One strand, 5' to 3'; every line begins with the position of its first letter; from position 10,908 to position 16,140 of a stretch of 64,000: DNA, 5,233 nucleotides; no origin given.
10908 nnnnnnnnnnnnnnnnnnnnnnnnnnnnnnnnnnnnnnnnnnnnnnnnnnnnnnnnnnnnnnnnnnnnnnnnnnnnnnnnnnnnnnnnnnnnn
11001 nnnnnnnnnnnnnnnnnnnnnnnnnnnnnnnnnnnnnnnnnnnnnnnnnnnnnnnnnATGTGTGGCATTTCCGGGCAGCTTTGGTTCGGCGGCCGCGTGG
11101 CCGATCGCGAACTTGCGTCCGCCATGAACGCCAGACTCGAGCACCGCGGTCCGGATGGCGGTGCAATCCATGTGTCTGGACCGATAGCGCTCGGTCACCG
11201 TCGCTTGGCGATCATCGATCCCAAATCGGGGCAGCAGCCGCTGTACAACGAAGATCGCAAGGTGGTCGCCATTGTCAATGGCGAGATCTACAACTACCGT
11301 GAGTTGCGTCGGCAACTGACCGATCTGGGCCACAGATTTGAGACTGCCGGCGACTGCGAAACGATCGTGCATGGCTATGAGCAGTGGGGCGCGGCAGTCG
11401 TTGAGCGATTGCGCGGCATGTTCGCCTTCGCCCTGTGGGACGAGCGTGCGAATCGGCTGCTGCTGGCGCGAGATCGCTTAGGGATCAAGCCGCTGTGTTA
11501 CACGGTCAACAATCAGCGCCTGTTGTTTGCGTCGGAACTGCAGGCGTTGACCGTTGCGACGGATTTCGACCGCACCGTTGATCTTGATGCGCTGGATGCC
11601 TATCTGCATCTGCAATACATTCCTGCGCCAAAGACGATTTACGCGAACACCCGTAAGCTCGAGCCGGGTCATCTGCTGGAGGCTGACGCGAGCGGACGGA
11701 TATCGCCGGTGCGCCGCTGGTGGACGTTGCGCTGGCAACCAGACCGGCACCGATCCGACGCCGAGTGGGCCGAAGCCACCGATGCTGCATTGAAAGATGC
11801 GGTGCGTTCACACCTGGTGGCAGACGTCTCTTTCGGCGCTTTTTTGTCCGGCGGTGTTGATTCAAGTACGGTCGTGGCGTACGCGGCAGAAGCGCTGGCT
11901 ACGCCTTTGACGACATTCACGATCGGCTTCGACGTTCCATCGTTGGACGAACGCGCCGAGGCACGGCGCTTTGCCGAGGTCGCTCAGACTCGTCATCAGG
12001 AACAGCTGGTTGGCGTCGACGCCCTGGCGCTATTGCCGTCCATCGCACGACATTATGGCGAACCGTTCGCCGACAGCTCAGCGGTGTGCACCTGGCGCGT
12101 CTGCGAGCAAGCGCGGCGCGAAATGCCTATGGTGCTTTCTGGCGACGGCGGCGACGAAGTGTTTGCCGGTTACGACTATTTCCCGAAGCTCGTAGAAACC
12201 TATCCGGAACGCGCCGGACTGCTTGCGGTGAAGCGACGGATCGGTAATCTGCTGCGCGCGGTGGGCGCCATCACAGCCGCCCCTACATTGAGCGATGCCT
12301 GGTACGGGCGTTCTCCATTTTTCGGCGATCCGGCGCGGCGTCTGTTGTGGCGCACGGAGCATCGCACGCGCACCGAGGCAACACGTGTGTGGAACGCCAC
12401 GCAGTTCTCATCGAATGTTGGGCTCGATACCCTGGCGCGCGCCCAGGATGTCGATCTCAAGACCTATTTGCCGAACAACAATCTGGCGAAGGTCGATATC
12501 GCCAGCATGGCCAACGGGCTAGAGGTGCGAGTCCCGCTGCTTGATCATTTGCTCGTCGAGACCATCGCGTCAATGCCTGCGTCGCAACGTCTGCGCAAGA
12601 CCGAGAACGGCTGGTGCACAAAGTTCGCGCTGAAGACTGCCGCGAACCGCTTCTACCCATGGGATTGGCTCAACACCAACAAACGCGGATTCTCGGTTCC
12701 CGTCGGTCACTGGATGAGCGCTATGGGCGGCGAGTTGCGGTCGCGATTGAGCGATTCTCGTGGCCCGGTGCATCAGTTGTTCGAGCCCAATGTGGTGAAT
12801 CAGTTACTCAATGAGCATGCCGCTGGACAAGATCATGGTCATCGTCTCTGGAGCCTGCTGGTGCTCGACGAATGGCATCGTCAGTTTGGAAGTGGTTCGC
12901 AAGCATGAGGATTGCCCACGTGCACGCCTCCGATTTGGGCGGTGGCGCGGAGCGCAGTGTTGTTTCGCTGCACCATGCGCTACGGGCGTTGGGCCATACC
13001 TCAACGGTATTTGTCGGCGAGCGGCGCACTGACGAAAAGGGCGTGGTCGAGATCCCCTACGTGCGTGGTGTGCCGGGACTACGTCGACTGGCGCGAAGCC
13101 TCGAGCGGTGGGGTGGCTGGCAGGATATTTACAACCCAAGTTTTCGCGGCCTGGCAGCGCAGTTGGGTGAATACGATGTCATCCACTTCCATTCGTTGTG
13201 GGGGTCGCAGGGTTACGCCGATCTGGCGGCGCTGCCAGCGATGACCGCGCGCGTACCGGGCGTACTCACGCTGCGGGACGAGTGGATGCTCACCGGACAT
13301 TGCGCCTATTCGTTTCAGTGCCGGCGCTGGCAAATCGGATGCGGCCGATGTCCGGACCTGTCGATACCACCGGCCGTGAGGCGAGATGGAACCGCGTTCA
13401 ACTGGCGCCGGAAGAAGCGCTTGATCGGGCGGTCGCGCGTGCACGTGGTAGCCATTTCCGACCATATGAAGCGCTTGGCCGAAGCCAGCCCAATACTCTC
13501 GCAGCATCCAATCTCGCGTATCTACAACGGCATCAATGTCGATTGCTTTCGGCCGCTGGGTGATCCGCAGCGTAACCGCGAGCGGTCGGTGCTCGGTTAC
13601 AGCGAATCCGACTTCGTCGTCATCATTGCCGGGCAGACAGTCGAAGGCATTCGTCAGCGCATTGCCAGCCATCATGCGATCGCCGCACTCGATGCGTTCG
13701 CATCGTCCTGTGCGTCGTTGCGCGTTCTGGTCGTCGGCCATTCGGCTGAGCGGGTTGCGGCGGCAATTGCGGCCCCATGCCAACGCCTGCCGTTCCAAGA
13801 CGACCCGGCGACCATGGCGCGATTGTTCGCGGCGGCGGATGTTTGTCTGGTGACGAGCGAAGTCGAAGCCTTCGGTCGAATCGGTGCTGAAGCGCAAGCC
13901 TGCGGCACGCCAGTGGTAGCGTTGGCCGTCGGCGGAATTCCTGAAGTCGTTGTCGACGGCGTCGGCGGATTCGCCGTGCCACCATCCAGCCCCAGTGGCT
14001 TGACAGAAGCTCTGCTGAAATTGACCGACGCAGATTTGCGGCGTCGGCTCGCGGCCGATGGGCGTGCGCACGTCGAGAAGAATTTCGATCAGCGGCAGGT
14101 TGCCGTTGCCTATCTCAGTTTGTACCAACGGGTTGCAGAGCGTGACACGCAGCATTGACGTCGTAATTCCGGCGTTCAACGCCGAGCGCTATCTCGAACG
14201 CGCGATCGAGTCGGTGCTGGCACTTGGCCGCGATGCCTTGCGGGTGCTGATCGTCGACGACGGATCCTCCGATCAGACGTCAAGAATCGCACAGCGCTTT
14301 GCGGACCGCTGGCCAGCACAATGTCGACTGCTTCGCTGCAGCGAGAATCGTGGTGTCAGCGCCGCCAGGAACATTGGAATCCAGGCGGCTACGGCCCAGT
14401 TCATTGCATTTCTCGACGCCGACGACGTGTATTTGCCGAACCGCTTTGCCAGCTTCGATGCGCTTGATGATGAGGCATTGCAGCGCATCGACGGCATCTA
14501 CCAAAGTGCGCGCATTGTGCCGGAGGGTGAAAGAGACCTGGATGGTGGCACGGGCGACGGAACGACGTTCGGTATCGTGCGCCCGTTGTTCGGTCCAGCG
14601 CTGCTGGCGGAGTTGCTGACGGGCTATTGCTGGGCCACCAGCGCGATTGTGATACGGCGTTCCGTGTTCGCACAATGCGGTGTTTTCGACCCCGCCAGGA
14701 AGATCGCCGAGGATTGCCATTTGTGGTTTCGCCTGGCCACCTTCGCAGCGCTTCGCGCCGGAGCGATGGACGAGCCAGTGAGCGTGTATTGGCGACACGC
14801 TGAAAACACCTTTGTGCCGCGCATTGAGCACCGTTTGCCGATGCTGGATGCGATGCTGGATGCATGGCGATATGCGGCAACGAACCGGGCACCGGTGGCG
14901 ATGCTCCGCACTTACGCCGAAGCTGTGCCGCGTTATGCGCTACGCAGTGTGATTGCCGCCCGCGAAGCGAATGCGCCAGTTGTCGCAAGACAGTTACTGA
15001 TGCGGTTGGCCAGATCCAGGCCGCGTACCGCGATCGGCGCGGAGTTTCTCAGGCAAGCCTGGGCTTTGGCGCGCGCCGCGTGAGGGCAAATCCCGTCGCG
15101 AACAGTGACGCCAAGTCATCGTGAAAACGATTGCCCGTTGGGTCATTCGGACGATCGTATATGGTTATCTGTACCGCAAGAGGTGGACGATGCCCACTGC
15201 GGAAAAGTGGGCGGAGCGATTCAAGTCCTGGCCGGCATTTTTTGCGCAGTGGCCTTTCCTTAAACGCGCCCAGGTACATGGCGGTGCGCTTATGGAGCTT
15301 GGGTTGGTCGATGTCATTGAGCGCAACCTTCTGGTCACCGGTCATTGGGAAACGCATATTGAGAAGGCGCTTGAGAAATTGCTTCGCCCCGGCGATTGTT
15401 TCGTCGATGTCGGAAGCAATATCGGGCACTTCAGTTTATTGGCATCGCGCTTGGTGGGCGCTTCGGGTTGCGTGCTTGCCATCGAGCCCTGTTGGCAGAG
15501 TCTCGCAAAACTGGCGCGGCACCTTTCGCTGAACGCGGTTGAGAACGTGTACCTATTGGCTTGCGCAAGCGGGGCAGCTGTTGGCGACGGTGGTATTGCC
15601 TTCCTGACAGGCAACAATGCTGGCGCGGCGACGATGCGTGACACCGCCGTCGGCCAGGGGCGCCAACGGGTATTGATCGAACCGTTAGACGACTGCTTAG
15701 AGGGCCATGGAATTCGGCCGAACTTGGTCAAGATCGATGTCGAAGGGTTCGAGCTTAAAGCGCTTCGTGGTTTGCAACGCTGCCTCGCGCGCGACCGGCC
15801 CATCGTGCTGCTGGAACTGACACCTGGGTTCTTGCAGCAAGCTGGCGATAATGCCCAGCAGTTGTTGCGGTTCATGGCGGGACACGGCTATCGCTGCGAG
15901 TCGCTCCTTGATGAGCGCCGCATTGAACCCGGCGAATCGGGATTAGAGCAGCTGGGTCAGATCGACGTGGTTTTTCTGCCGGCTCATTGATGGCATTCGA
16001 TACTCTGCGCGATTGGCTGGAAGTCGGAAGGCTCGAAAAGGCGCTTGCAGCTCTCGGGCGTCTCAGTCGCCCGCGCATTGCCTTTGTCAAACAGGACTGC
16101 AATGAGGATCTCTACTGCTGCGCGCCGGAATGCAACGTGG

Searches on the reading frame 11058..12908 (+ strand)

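Call 20: search_protein_families(library=pfam, proteins=[window:11058-12908:+], max_evalue=0.0001)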
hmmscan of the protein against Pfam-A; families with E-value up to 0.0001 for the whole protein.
window:11058-12908:+ (616 aa): 3 families
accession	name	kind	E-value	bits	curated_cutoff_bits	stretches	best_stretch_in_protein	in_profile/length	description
PF00733.27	Asn_synthase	-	3.6e-86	290.5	21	1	242-608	3-354/354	Asparagine synthase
PF13537.11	GATase_7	-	4.7e-48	162.7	25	1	47-165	1-122/123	Glutamine amidotransferase domain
PF13522.11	GATase_6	-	3.9e-44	150.2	27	1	32-160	1-130/130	Glutamine amidotransferase domain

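Call 69: search_protein_families(library=ncbifam, proteins=[window:11058-12908:+], max_evalue=0.00001)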
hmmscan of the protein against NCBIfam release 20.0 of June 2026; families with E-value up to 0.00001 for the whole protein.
window:11058-12908:+ (616 aa): 9 families
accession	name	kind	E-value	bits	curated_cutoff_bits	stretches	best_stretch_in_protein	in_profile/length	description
TIGR03108.1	eps_aminotran_1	hypoth_equivalog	1.7e-167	558.8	816.9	2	1-374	1-376/628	XrtA/PEP-CTERM system amidotransferase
TIGR01536.1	asn_synth_AEB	equivalog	1.3e-129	433.6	267.1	1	2-545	1-517/517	asparagine synthase (glutamine-hydrolyzing)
TIGR03104.1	trio_amidotrans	equivalog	5e-127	424.6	570.1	2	1-380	1-388/589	N-acetylglutaminylglutamine amidotransferase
NF006949.0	PRK09431.1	equivalog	5e-84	282.8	499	3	1-167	1-168/554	asparagine synthase B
NF033535.1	lass_lactam_cya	exception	2.4e-66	224.6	525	1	1-380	1-388/668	lasso peptide isopeptide bond-forming cyclase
NF033561.1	macrolact_Ik_Al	subfamily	1.3e-12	47.1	300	1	112-516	73-467/561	albusnodin/ikarugamycin family macrolactam cyclase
TIGR01134.1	purF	equivalog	5.1e-12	45.9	350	1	43-175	66-210/432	amidophosphoribosyltransferase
NF001484.0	PRK00331.1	subfamily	6.8e-11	41.2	381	1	39-169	63-203/601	isomerizing glutamine--fructose-6-phosphate transaminase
TIGR01135.1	glmS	equivalog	1.9e-10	39.9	418.05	1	40-169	63-202/607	glutamine--fructose-6-phosphate transaminase (isomerizing)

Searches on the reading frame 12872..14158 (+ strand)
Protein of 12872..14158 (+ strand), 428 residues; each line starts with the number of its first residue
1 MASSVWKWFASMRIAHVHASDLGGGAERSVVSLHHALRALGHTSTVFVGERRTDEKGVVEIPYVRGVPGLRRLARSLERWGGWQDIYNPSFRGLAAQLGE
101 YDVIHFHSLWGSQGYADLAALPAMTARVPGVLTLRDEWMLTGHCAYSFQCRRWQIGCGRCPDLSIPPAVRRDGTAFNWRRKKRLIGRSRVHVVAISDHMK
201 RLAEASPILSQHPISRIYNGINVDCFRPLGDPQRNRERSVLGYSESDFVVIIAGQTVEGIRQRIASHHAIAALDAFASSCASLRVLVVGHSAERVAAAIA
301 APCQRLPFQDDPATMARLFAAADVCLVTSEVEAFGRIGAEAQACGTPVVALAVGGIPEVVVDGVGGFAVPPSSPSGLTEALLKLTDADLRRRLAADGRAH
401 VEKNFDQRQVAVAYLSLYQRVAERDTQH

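Call 67: search_protein_families(library=pfam, proteins=[window:12872-14158:+], max_evalue=0.00001)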
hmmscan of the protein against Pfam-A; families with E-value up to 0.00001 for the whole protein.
window:12872-14158:+ (428 aa): 5 families
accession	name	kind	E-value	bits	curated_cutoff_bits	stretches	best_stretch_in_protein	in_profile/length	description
PF13692.12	Glyco_trans_1_4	-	1.5e-18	67.9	27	1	272-385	23-140/142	Glycosyl transferases group 1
PF00534.26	Glycos_transf_1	-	2.4e-17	63.4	26.4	1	304-398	75-170/172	Glycosyl transferases group 1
PF13439.12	Glyco_transf_4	-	7.9e-16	59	28.5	1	24-224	2-169/170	Glycosyltransferase Family 4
PF20706.3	GT4-conflict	-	4.2e-10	39.6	26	1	281-361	231-321/385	Family 4 Glycosyltransferase in conflict systems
PF13579.12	Glyco_trans_4_4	-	2.8e-08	34.7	29.7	1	24-220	1-158/158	Glycosyl transferase 4-like domain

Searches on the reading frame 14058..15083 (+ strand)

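Call 68: search_protein_families(library=pfam, proteins=[window:14058-15083:+], max_evalue=0.00001)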
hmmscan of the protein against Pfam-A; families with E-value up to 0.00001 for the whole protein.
window:14058-15083:+ (341 aa): 3 families
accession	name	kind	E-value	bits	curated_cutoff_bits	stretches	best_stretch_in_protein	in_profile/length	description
PF00535.33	Glycos_transf_2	-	9.1e-31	107.5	23.3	1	35-130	2-96/168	Glycosyl transferase family 2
PF13641.12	Glyco_tranf_2_3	-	5.9e-17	62.9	27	1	33-130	3-104/230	Glycosyltransferase like family 2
PF10111.15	Glyco_tranf_2_2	-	1.7e-09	38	27.3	1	35-229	2-202/276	Glycosyltransferase like family 2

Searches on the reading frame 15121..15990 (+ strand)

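Call 68: search_protein_families(library=pfam, proteins=[window:15121-15990:+], max_evalue=0.00001)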
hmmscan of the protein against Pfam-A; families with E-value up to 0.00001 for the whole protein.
window:15121-15990:+ (289 aa): 1 family
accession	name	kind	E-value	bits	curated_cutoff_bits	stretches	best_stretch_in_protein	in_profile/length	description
PF05050.19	Methyltransf_21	-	9.9e-17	62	22.7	1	96-259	1-173/173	Methyltransferase FkbM domain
